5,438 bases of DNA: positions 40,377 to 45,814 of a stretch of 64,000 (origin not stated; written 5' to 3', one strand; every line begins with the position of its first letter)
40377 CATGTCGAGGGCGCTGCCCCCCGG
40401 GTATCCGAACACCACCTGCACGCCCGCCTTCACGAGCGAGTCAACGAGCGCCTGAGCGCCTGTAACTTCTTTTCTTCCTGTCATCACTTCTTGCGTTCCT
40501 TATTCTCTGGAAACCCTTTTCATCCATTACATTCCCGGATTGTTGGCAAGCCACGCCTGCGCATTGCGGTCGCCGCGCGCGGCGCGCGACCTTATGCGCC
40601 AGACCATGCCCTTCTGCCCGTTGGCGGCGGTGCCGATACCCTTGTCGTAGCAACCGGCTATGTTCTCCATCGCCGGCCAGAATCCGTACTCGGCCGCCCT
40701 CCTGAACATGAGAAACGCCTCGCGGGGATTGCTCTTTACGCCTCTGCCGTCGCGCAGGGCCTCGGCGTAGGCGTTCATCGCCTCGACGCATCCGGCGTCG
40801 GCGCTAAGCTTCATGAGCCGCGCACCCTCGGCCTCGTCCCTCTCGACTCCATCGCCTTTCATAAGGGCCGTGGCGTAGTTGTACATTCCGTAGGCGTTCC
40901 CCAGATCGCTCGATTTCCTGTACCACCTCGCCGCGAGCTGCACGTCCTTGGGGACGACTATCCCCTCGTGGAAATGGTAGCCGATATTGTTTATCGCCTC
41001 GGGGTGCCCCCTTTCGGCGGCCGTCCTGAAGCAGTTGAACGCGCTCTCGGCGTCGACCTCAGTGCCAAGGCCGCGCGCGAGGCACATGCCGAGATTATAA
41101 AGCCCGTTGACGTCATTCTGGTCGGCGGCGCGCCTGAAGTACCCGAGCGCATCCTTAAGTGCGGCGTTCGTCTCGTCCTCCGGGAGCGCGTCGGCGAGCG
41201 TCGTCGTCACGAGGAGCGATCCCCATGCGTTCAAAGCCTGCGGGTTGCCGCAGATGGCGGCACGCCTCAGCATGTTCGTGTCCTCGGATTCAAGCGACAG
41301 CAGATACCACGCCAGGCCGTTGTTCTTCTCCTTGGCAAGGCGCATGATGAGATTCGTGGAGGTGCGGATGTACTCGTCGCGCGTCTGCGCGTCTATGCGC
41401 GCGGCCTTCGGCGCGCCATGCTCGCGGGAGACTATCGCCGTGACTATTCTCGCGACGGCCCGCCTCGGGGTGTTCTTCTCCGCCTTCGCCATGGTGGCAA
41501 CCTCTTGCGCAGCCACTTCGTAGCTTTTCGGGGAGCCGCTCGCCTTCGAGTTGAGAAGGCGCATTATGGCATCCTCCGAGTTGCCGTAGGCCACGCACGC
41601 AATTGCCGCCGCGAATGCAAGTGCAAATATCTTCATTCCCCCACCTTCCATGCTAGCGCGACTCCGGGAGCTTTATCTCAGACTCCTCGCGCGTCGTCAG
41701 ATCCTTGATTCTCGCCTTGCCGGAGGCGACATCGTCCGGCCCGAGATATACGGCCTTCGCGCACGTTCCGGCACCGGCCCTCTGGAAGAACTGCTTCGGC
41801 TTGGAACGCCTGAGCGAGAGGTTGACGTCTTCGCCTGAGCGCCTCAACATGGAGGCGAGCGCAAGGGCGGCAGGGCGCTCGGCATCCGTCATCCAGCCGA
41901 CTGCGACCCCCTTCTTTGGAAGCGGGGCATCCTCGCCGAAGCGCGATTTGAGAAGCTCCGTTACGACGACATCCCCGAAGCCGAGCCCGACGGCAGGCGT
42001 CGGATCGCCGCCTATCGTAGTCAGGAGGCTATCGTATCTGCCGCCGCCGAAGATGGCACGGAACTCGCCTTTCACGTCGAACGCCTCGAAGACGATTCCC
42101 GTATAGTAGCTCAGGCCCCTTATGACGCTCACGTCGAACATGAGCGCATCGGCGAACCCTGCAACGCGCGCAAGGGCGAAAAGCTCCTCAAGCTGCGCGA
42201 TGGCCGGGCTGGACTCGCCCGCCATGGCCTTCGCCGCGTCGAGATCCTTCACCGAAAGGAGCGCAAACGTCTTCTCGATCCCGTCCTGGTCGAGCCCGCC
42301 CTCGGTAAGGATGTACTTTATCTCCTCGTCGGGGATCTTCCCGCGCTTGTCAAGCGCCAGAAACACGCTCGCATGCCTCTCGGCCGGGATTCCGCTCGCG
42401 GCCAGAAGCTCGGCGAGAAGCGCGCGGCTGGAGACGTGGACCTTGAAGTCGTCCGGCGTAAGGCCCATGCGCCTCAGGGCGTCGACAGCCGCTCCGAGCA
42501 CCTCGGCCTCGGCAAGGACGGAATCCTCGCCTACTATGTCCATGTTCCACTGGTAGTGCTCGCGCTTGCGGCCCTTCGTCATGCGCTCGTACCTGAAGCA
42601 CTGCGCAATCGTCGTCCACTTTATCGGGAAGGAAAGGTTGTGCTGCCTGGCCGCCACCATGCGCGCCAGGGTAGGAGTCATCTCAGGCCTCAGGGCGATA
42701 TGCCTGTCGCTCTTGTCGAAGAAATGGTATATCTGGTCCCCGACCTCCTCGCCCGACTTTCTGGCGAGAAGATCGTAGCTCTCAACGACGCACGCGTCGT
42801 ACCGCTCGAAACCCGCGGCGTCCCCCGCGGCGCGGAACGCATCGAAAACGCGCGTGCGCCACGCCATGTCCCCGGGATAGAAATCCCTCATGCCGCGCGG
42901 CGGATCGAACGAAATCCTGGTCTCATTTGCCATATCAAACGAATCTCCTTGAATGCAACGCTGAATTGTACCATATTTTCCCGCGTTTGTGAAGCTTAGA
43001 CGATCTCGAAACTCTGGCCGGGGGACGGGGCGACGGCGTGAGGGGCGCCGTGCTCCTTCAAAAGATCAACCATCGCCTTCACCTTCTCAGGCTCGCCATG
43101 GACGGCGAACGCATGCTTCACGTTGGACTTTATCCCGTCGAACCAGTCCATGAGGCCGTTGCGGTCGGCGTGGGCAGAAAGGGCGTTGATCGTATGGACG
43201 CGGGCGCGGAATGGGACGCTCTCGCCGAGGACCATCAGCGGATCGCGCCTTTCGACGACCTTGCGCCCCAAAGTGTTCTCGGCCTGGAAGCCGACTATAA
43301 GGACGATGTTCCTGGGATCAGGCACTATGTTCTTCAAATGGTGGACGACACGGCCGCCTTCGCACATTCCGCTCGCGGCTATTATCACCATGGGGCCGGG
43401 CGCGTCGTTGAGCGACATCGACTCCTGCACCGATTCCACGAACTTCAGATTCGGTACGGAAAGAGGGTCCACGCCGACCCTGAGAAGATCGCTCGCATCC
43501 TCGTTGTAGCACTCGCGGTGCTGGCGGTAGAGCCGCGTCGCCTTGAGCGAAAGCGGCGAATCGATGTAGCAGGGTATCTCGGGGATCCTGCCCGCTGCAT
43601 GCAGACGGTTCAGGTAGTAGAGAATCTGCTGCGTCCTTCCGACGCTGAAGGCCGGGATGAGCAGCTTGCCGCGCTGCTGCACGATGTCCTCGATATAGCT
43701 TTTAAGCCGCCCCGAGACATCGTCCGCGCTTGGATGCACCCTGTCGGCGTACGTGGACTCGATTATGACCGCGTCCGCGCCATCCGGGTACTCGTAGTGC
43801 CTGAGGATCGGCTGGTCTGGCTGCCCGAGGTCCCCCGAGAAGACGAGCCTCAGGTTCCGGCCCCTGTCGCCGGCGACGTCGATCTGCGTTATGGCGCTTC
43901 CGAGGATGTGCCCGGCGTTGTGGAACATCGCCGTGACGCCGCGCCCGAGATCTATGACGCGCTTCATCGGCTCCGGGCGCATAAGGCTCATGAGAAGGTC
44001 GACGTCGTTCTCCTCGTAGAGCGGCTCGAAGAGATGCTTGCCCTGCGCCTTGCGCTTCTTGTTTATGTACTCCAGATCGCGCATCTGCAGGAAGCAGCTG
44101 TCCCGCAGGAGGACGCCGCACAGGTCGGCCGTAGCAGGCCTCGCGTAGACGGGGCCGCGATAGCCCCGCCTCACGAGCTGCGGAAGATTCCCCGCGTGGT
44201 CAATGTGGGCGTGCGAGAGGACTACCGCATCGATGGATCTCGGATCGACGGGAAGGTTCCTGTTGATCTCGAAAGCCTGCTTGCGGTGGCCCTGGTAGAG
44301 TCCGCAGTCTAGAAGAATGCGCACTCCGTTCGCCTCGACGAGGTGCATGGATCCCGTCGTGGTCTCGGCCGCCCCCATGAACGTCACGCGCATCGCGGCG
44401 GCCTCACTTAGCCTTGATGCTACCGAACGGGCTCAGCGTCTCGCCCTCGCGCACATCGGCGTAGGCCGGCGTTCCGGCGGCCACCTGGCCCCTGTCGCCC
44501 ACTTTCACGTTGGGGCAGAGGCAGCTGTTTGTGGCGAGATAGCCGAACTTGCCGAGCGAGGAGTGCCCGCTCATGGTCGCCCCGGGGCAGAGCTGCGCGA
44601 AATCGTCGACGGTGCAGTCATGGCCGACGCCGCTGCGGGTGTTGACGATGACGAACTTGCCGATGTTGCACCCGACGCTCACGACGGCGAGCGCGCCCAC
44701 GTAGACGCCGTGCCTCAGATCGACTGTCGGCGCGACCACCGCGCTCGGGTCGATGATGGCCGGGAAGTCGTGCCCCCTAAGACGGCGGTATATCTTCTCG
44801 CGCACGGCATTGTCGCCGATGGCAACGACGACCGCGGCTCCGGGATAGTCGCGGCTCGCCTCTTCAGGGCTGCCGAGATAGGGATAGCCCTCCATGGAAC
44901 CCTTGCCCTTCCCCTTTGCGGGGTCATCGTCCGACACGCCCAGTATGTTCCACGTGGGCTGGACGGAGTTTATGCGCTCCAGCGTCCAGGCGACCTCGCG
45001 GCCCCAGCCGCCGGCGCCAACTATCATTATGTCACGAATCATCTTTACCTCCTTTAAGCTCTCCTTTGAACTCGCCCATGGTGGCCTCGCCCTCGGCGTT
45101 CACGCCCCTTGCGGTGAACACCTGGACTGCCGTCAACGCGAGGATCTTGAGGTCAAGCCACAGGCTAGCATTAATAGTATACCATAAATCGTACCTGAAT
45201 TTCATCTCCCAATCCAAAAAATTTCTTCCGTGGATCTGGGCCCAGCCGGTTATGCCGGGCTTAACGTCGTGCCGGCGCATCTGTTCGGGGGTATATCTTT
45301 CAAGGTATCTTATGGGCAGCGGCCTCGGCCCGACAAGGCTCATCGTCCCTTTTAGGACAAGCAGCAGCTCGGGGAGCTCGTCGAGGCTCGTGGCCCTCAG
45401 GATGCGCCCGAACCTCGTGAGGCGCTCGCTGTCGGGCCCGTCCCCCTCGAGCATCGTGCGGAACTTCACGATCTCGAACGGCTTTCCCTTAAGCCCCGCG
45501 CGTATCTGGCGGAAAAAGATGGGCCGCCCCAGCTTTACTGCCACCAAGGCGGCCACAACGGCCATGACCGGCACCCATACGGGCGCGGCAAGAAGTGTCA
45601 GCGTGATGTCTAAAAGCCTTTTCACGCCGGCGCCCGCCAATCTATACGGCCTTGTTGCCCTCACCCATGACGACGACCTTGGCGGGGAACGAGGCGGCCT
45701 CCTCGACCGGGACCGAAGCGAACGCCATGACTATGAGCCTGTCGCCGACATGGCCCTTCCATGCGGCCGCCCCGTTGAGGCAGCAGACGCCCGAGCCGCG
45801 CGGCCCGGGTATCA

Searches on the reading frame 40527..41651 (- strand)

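Call 84: search_protein_families(library=pfam, proteins=[window:40527-41651:-], max_evalue=0.0001)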
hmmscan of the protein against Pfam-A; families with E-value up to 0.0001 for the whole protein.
window:40527-41651:- (374 aa): 1 family
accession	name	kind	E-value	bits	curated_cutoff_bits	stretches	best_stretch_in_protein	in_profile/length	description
PF08238.18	Sel1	-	4.8e-32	109.7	30.7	2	217-252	1-36/36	Sel1 repeat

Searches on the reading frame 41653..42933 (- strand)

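Call 84: search_protein_families(library=pfam, proteins=[window:41653-42933:-], max_evalue=0.0001)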
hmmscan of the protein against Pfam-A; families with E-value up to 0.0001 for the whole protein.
window:41653-42933:- (426 aa): 3 families
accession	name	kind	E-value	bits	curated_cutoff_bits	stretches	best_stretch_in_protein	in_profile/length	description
PF13393.11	tRNA-synt_His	-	4.2e-45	154.8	25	1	14-317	1-301/308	Histidyl-tRNA synthetase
PF00587.30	tRNA-synt_2b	-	8.7e-06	26.3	29.3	1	69-138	1-74/179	tRNA synthetase class II core domain (G, H, P, S and T)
PF03129.25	HGTP_anticodon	-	5e-05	23.8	21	1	351-422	13-84/94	Anticodon binding domain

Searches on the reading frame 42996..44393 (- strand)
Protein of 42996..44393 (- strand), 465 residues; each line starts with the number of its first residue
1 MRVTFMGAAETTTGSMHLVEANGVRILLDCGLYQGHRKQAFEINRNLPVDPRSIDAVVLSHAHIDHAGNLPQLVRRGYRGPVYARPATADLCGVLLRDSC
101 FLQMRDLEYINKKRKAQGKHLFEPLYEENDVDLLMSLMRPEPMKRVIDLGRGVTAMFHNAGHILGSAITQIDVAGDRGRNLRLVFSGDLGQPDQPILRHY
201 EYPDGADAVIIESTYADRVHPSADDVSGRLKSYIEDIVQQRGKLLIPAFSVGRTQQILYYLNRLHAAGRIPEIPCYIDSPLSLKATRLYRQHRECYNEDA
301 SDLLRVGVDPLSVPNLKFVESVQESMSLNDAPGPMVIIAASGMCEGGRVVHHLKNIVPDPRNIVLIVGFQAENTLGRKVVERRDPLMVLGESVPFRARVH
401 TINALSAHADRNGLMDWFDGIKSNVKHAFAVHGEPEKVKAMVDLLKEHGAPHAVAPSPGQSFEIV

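Call 11: search_protein_families(library=pfam, proteins=[window:42996-44393:-], max_evalue=0.001)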
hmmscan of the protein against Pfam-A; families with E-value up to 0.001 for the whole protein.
window:42996-44393:- (465 aa): 5 families
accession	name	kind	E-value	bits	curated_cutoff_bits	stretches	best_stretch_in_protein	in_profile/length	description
PF10996.14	Beta-Casp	-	1.3e-40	139.1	27.7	1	254-378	1-119/120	Beta-Casp domain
PF07521.17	RMMBL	-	1e-12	48.3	21.6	1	393-452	2-60/63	Zn-dependent metallo-hydrolase RNA specificity domain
PF00753.33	Lactamase_B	-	1.1e-11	45.5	22.7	1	14-200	6-161/196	Metallo-beta-lactamase superfamily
PF12706.13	Lactamase_B_2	-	2e-11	44.3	27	1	25-90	2-68/200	Beta-lactamase superfamily domain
PF16661.11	Lactamase_B_6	-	2.4e-07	30.7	27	1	18-171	1-149/193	Metallo-beta-lactamase superfamily domain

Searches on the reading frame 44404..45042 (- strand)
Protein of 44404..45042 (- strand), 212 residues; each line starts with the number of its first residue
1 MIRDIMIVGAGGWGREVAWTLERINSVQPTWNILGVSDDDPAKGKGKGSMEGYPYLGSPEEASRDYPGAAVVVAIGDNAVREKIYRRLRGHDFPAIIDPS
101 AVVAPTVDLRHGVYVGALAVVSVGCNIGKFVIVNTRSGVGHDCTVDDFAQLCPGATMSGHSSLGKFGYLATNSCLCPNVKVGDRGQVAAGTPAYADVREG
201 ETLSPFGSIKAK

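Call 11: search_protein_families(library=pfam, proteins=[window:44404-45042:-], max_evalue=0.001)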
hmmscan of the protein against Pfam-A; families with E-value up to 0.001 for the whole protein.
window:44404-45042:- (212 aa): 2 families
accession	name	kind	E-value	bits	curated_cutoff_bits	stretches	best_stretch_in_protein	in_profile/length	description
PF17836.7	PglD_N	-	4e-15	56.6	23.4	1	4-88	1-78/78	PglD N-terminal domain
PF00132.30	Hexapep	-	1.1e-06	28.5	27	0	124-158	1-35/36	Bacterial transferase hexapeptide (six repeats)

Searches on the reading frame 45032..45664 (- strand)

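Call 90: search_protein_families(library=pfam, proteins=[window:45032-45664:-], max_evalue=0.0001)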
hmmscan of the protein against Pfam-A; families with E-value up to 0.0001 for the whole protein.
window:45032-45664:- (210 aa): 1 family
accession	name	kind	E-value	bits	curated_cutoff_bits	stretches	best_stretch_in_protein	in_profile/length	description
PF02397.22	Bac_transf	-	2.7e-58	196.9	27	1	15-183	1-178/179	Bacterial sugar transferase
